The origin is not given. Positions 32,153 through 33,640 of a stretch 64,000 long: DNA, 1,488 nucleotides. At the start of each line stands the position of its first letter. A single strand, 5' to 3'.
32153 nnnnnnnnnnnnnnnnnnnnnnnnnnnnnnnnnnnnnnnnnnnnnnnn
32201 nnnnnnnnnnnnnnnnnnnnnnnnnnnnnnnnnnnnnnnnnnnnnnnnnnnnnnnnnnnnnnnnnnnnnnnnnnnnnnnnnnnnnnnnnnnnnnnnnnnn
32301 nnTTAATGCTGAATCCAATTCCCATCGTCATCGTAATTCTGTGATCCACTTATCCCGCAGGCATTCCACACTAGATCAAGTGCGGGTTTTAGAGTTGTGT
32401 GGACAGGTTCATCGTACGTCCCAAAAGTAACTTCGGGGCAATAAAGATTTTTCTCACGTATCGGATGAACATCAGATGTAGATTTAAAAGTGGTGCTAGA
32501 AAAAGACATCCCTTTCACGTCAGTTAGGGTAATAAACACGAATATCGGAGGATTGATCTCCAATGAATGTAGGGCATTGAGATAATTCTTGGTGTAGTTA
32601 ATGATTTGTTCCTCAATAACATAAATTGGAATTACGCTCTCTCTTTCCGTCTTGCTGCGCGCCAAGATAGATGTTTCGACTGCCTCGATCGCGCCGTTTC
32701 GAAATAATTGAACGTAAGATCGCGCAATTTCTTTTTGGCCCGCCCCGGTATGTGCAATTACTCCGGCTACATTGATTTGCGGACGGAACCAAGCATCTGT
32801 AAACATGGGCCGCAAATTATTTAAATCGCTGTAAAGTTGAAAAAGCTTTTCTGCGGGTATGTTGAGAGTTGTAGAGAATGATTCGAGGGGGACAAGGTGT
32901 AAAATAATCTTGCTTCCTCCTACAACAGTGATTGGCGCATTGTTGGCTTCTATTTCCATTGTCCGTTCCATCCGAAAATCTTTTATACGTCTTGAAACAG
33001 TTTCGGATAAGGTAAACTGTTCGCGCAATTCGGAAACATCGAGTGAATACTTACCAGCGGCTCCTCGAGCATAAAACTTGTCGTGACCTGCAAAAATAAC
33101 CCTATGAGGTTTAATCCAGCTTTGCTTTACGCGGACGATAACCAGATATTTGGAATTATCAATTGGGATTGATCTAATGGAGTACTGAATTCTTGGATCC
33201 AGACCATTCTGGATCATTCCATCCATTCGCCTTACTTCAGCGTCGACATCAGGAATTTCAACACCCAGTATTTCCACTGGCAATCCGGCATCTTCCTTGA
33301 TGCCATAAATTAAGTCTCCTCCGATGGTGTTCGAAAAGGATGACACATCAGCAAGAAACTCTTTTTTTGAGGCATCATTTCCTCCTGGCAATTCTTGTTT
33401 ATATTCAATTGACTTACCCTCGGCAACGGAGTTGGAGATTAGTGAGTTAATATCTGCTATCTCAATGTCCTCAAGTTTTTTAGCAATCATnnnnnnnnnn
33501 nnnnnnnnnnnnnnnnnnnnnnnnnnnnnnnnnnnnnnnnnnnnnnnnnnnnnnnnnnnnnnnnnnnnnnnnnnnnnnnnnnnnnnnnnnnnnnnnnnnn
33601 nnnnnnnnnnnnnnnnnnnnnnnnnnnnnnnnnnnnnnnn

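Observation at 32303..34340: Low-GC island with Schlafen/AlbA_2-like protein next to a decayed HAD gene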

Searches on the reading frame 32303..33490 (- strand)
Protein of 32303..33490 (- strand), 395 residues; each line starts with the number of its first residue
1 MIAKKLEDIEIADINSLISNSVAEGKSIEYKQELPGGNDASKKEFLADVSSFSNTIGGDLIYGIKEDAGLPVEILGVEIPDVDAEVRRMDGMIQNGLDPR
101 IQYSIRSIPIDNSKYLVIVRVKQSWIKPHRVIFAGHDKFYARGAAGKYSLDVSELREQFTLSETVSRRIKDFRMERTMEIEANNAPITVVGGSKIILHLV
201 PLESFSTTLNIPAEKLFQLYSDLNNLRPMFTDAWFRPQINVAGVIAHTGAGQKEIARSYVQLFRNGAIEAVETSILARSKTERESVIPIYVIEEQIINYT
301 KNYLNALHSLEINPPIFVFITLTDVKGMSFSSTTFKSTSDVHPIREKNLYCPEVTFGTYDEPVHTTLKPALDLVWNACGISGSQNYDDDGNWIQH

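Call 3: search_protein_families(library=pfam, proteins=[window:32303-33490:-], max_evalue=1)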
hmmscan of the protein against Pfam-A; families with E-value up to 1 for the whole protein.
window:32303-33490:- (395 aa): 1 family
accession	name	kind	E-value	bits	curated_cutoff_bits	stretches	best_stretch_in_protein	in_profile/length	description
PF04326.19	SLFN_AlbA_2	-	1.1e-13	52.2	25.3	1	24-148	1-115/118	Schlafen, AlbA_2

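Call 4: search_protein_families(library=padloc, proteins=[window:32303-33490:-], max_evalue=1)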
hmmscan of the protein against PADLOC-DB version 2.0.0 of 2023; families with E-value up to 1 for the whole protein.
window:32303-33490:- (395 aa): 1 family
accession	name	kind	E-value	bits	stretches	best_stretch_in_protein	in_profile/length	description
PDLC01090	C3a194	-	0.016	12.8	1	240-347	238-325/379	AA transporter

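Call 9: find_homologous_proteins(query=window:32303-33490:-)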
Query window:32303-33490:- (395 aa): 928 proteins with E <= 0.001 among 4849 candidates; the best 120 are listed.
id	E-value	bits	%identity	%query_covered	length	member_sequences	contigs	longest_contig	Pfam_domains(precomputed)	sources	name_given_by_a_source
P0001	5.1e-261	883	100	100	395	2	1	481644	PF04326.20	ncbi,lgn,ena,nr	ncbi:MAG: ATPase AAA [Parcubacteria group bacterium LiPW_15]|nr:MAG: ATPase AAA [Parcubacteria group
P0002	3.1e-150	519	59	100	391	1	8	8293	PF04326.20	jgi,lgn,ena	-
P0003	3.9e-140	485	55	99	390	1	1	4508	PF04326.20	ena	-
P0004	5.7e-140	485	55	100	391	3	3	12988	PF04326.20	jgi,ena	-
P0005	2.1e-137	476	55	99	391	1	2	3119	PF04326.20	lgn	-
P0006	3.0e-129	450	52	100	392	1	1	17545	PF04326.20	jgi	-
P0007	2.6e-120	420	48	100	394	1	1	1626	PF04326.20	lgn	-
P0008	4.7e-118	413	47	99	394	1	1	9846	PF04326.20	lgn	-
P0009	1.8e-114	401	49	99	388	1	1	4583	PF04326.20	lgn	-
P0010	2.5e-112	394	46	100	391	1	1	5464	PF04326.20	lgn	-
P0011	4.7e-112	393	49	97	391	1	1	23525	PF04326.20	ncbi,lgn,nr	ncbi:MAG: ATP-binding protein [bacterium]|nr:ATP-binding protein [bacterium]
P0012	2.0e-111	391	47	99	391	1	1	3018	PF04326.20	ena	-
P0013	5.5e-111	389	48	97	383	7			PF04326.20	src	-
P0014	5.2e-110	386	47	99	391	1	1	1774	PF04326.20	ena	-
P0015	6.8e-108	379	46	99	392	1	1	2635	PF04326.20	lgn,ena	-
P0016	5.0e-107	376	48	99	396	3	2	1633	PF04326.20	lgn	-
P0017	1.8e-106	375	47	99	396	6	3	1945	PF04326.20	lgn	-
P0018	3.4e-106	374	48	99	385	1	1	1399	PF04326.20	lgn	-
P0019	7.6e-106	373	47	99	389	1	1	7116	PF04326.20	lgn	-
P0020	2.4e-105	371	45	99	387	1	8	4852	PF04326.20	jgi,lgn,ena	-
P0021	7.8e-105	369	46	100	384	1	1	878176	PF04326.20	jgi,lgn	-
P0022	1.1e-104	369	45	99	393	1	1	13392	PF04326.20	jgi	jgi:hypothetical protein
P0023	1.1e-104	369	46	99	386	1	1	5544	PF04326.20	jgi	jgi:hypothetical protein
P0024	1.5e-104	368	47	99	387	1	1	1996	PF04326.20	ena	-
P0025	1.7e-104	368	45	99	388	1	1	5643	PF04326.20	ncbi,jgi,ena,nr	ncbi:MAG: ATP-binding protein [Planctomycetota bacterium]|nr:MAG: ATP-binding protein [Planctomyceto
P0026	2.0e-104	368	47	100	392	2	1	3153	PF04326.20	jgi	-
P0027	2.4e-104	368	45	99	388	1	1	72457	PF04326.20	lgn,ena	-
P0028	4.9e-104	367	45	99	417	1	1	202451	PF04326.20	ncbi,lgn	-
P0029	9.1e-104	366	45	100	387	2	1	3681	PF04326.20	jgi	-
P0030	9.8e-104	366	44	99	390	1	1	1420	PF04326.20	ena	-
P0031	2.0e-103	365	45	99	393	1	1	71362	PF04326.20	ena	-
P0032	3.4e-103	364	45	99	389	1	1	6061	PF04326.20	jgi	jgi:hypothetical protein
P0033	5.1e-103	363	43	99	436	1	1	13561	PF04326.20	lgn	-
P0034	1.2e-102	362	45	99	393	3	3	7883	PF04326.20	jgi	jgi:Putative DNA-binding domain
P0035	1.6e-102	362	44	99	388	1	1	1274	PF04326.20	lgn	-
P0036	3.2e-102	361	45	99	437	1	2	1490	PF04326.20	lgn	-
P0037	5.8e-102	360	45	99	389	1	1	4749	PF04326.20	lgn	-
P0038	7.6e-102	359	43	99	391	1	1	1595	PF04326.20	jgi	jgi:hypothetical protein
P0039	9.9e-102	359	46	99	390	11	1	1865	PF04326.20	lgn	-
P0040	1.3e-101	359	45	99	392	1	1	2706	PF04326.20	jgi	jgi:Putative DNA-binding domain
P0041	1.7e-101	358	45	99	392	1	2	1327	PF04326.20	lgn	-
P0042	1.7e-101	358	45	99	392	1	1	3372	PF04326.20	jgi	jgi:hypothetical protein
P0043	1.7e-101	358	44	100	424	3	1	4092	PF04326.20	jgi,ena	-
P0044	2.8e-101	358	45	99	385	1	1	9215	PF04326.20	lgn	-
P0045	3.4e-101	357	45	99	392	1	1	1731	PF04326.20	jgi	jgi:hypothetical protein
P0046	4.2e-101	357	45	99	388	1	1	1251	PF04326.20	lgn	-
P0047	4.4e-101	357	44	99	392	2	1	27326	PF04326.20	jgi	jgi:hypothetical protein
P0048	6.3e-101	356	44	99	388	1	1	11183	PF04326.20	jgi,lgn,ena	-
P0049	6.6e-101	356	45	99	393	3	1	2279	PF04326.20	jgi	jgi:hypothetical protein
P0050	8.1e-101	356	45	99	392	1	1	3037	PF04326.20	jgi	jgi:hypothetical protein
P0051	1.0e-100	356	44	99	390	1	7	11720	PF04326.20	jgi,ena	-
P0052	1.3e-100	355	45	100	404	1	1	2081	PF04326.20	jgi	jgi:schlafen family protein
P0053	1.5e-100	355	45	100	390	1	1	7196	PF04326.20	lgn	-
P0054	1.7e-100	355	44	99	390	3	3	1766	PF04326.20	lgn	-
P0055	2.3e-100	355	43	99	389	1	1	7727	PF04326.20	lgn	-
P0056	2.3e-100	354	43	99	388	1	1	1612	PF04326.20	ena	-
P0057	2.6e-100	354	46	99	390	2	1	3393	PF04326.20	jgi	-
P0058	3.7e-100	354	44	99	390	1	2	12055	PF04326.20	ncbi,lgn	-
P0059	4.2e-100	354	45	100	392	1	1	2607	PF04326.20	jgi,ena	-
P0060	4.7e-100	353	44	100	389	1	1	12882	PF04326.20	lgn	-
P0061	4.9e-100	353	42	99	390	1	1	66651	PF04326.20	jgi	jgi:schlafen family protein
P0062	6.5e-100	353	42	99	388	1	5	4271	PF04326.20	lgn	-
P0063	9.4e-100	352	45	100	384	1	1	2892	PF04326.20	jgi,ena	-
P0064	1.3e-99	352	44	99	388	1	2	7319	PF04326.20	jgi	jgi:hypothetical protein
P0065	1.5e-99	352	45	99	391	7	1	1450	PF04326.20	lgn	-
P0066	1.6e-99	352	42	99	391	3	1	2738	PF04326.20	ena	-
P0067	1.7e-99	352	42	99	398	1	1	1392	PF04326.20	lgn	-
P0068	1.8e-99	352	43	99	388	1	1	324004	PF04326.20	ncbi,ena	-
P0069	2.1e-99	351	46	100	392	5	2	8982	PF04326.20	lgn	-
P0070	2.2e-99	351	45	99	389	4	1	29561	PF04326.20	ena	-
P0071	2.2e-99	351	45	96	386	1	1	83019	PF04326.20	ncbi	ncbi:helix-turn-helix domain-containing protein [Chloroflexota bacterium]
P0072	2.5e-99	351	43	99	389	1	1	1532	PF04326.20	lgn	-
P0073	2.6e-99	351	45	99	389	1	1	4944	PF04326.20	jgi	jgi:hypothetical protein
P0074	2.8e-99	351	45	99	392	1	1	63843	PF04326.20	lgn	-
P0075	3.4e-99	351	44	99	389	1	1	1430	PF04326.20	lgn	-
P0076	4.0e-99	350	43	99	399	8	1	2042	PF04326.20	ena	-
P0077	4.2e-99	350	44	99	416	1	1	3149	PF04326.20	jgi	jgi:schlafen family protein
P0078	4.3e-99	350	45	99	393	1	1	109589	PF04326.20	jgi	jgi:hypothetical protein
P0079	4.8e-99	350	43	99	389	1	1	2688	PF04326.20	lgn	-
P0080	5.1e-99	350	45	99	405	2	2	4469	PF04326.20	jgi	-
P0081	5.1e-99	350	43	99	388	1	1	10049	PF04326.20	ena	-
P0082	7.1e-99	350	44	99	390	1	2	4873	PF04326.20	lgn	-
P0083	8.3e-99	349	44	100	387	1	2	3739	PF04326.20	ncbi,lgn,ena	ncbi:MAG: ATP-binding protein [Planctomycetota bacterium]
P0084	8.8e-99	349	45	99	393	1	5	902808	PF04326.20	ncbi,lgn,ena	-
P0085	9.3e-99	349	44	99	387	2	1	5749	PF04326.20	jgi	jgi:hypothetical protein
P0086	9.5e-99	349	44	99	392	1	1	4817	PF04326.20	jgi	jgi:hypothetical protein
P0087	1.0e-98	349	44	99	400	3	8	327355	PF04326.20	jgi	jgi:hypothetical protein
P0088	1.0e-98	349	43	99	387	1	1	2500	PF04326.20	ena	-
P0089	1.2e-98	349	42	99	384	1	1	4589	PF04326.20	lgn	-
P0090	1.2e-98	349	44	100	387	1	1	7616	PF04326.20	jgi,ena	jgi:hypothetical protein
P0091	1.2e-98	349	43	99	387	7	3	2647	PF04326.20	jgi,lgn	jgi:hypothetical protein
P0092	1.6e-98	348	44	99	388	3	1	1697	PF04326.20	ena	-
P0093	1.9e-98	348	46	99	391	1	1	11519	PF04326.20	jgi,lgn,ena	-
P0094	2.4e-98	348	44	100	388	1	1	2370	PF04326.20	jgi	jgi:hypothetical protein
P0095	2.5e-98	348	41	99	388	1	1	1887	PF04326.20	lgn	-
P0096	2.5e-98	348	43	99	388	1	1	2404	PF04326.20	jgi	jgi:hypothetical protein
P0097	3.0e-98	348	43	99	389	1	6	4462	PF04326.20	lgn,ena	-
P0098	3.3e-98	347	45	96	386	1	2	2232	PF04326.20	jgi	-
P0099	3.3e-98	347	44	99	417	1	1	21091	PF04326.20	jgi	jgi:hypothetical protein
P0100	3.5e-98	347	43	99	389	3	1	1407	PF04326.20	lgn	-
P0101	3.8e-98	347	45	99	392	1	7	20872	PF04326.20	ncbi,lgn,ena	-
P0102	4.1e-98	347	42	99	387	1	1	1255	PF04326.20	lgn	-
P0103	4.2e-98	347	44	99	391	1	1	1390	PF04326.20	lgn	-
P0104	6.0e-98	347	42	99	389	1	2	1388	PF04326.20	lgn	-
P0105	6.1e-98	347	45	99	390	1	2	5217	PF04326.20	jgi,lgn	jgi:hypothetical protein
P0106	6.3e-98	346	45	100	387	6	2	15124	PF04326.20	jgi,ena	jgi:hypothetical protein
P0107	7.3e-98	346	42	99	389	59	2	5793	PF04326.20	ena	-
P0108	8.2e-98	346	43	99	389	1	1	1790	PF04326.20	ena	-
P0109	1.1e-97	346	43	100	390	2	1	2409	PF04326.20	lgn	-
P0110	1.3e-97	345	44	99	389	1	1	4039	PF04326.20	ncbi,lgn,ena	-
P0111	1.5e-97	345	43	99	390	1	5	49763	PF04326.20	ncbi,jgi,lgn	-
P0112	1.6e-97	345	43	99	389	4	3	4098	PF04326.20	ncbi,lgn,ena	-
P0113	1.7e-97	345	42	99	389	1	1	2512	PF04326.20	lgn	-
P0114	2.2e-97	345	43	99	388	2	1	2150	PF04326.20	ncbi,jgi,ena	jgi:hypothetical protein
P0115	2.4e-97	345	43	99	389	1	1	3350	PF04326.20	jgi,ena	-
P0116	2.5e-97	344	43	99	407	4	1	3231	PF04326.20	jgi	jgi:Putative DNA-binding domain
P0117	2.5e-97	344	45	99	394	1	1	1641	PF04326.20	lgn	-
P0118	2.6e-97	344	42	100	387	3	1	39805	PF04326.20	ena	-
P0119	2.7e-97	344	44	99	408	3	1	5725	PF04326.20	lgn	-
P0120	2.8e-97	344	43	99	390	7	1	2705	PF04326.20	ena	-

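Call 10: search_solved_structures(query=window:32303-33490:-, max_evalue=1, show_alignments=2)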
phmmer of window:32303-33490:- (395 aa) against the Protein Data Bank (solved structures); distinct sequences matched with E-value up to 1: 0.

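Call 14: find_encoding_contigs(protein=P0021, flank=8000, max_places=3)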
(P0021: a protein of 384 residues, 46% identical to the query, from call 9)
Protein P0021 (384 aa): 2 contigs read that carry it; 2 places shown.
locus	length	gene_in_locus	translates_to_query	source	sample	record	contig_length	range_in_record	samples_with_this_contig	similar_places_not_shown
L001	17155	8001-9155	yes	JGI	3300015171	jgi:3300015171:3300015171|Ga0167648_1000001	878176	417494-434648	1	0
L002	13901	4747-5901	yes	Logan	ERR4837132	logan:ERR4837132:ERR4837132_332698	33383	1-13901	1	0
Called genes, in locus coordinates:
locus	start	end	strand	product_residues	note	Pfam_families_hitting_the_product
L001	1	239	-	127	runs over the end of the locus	PF00072:Response_reg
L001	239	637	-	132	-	PF00072:Response_reg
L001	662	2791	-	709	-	PF05227:CHASE3, PF00989:PAS (weak), PF08448:PAS_4 (weak), PF00512:HisKA, PF02518:HATPase_c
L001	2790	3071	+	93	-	-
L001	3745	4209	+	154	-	-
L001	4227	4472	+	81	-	PF04993:TfoX_N (weak)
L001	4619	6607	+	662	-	-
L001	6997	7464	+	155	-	PF13091:PLDc_2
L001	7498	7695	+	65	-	-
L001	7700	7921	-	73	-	PF13560:HTH_31, PF12844:HTH_19 (weak), PF01381:HTH_3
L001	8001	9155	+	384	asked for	PF04326:SLFN_AlbA_2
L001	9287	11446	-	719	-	-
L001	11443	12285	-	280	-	-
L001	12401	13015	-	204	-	PF01551:Peptidase_M23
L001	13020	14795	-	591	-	PF01935:DUF87, PF12846:AAA_10, PF19044:P-loop_TraG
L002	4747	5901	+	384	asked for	PF04326:SLFN_AlbA_2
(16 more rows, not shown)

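Call 15: find_encoding_contigs(protein=P0084, flank=8000, max_places=3)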
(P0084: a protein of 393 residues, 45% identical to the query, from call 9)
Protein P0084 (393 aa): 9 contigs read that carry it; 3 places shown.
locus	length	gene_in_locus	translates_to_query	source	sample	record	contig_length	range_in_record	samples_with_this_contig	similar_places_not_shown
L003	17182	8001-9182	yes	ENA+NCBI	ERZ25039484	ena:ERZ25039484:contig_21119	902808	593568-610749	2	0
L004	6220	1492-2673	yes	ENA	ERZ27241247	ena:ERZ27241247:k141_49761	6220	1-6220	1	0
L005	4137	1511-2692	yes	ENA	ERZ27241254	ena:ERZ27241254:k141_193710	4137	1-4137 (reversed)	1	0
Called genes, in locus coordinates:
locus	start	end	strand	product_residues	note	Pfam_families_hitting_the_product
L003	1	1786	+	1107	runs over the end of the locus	PF25487:ETR1_N, PF00989:PAS, PF13426:PAS_9, PF00989:PAS, PF08448:PAS_4, PF13426:PAS_9, PF08448:PAS_4, PF08448:PAS_4, +11 more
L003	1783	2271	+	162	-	PF00072:Response_reg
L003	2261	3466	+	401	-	PF00072:Response_reg, PF00512:HisKA, PF02518:HATPase_c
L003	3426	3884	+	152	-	PF00072:Response_reg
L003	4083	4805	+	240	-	PF00535:Glycos_transf_2, PF13641:Glyco_tranf_2_3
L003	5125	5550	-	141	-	PF01850:PIN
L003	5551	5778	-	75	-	-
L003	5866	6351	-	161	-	PF02577:BFN_dom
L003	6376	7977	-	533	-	PF00919:UPF0004, PF01938:TRAM (faint), PF04055:Radical_SAM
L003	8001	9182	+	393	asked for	PF04326:SLFN_AlbA_2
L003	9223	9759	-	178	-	PF01797:Y1_Tnp (weak)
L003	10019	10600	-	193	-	PF11645:PDDEXK_5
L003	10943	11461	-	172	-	PF10604:Polyketide_cyc2, PF08327:AHSA1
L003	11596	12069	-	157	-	PF10604:Polyketide_cyc2, PF08327:AHSA1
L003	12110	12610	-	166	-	-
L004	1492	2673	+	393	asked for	PF04326:SLFN_AlbA_2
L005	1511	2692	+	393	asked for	PF04326:SLFN_AlbA_2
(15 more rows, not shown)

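Call 16: find_encoding_contigs(protein=P0068, flank=7000, max_places=2)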
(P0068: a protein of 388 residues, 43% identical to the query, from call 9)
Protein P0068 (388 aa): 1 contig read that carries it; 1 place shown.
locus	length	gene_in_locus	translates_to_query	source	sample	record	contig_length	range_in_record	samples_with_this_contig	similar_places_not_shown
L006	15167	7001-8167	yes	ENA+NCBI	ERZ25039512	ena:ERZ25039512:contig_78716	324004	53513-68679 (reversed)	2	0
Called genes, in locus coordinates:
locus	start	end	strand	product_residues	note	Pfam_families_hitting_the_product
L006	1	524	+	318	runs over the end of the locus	PF00255:GSHPx (faint), PF00578:AhpC-TSA, PF02630:SCO1-SenC (faint), PF08534:Redoxin, PF13098:Thioredoxin_2, PF13905:Thioredoxin_8 (weak), PF00578:AhpC-TSA, PF08534:Redoxin, +1 more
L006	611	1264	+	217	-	PF07885:Ion_trans_2, PF02254:TrkA_N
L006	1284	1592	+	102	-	PF02080:TrkA_C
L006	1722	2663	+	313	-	PF03060:NMO, PF01070:FMN_dh, PF00478:IMPDH (weak)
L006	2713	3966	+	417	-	PF01743:PolyA_pol, PF12627:PolyA_pol_RNAbd, PF13735:tRNA_NucTran2_2 (weak)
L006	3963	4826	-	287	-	PF00288:GHMP_kinases_N, PF08544:GHMP_kinases_C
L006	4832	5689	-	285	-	PF00398:RrnaAD, PF13649:Methyltransf_25 (weak)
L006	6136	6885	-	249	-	PF00149:Metallophos, PF12850:Metallophos_2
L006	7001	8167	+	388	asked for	PF04326:SLFN_AlbA_2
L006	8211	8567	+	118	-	PF06094:GGACT, PF13772:AIG2_2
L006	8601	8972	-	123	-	-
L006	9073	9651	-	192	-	PF13248:Zn_ribbon_3 (weak), PF18912:DZR_2 (faint), PF24463:DUF7577 (weak), PF12773:DZR, PF13248:Zn_ribbon_3, PF13240:Zn_Ribbon_1 (weak)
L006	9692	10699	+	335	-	PF00586:AIRS, PF02769:AIRS_C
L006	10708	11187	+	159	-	PF02367:TsaE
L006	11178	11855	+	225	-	PF00814:TsaD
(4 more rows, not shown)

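Call 17: find_encoding_contigs(protein=P0087, flank=7000, max_places=2)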
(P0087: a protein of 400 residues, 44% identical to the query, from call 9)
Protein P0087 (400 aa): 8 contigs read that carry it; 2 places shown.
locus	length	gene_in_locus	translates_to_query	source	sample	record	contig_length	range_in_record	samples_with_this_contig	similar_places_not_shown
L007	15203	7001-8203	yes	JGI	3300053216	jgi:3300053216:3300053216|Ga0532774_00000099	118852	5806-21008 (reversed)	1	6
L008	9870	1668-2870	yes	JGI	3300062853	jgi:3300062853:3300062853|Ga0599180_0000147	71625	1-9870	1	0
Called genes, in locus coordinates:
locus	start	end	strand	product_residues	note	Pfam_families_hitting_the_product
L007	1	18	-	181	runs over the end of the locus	PF00583:Acetyltransf_1 (weak), PF13673:Acetyltransf_10 (weak), PF13508:Acetyltransf_7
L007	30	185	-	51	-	-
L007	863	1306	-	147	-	-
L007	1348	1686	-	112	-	-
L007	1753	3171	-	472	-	-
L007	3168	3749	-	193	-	-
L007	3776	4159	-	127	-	-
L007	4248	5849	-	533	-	-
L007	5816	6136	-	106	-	-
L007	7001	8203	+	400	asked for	PF04326:SLFN_AlbA_2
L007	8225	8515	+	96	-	-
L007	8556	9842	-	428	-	PF00589:Phage_integrase (faint)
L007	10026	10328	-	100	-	-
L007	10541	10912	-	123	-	PF00356:LacI, PF13377:Peripla_BP_3 (weak)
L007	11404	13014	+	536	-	-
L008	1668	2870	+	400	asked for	PF04326:SLFN_AlbA_2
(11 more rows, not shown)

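Call 18: find_encoding_contigs(protein=P0028, flank=7000, max_places=2)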
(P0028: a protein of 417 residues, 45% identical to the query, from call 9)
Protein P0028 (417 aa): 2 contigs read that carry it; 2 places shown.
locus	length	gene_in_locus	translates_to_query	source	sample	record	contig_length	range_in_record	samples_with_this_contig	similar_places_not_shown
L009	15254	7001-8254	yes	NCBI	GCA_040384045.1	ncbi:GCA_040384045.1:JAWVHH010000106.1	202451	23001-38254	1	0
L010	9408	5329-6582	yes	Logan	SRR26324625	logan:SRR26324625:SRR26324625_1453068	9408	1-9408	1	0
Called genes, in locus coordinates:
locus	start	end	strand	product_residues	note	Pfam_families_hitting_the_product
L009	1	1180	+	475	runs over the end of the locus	PF01565:FAD_binding_4, PF02913:FAD-oxidase_C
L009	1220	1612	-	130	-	PF13310:Virulence_RhuM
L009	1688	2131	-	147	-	PF08719:NADAR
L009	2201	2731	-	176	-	PF02525:Flavodoxin_2, PF03358:FMN_red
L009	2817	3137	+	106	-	PF01638:HxlR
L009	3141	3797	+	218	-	PF01569:PAP2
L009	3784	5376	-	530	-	PF04326:SLFN_AlbA_2, PF13749:HATPase_c_4, PF21247:Fic-like_C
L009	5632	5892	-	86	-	-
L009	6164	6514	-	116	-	-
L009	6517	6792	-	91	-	-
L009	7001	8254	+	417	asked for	PF04326:SLFN_AlbA_2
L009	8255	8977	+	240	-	-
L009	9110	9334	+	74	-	-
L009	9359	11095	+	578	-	PF00239:Resolvase, PF07508:Recombinase (weak)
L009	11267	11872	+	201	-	-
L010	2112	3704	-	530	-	PF04326:SLFN_AlbA_2, PF13749:HATPase_c_4, PF21247:Fic-like_C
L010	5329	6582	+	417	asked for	PF04326:SLFN_AlbA_2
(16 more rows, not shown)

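Call 21: search_protein_families(library=ncbifam, proteins=[window:32303-33490:-], max_evalue=1)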
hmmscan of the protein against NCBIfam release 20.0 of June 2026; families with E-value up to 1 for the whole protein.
window:32303-33490:- (395 aa): 1 family
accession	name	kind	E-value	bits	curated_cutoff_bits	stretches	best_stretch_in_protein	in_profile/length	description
TIGR03003.1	ectoine_ehuD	equivalog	0.12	12.3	205.2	1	240-325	89-169/212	ectoine/hydroxyectoine ABC transporter permease subunit EhuD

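Call 22: search_protein_families(library=phrogs, proteins=[window:32303-33490:-], max_evalue=1)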
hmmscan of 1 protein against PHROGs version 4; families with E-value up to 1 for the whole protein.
window:32303-33490:- (395 aa): 1 family
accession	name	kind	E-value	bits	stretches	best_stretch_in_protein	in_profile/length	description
phrog_12156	-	DNA, RNA and nucleotide metabolism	3.7e-09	36.8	1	20-160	14-148/485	DNA helicase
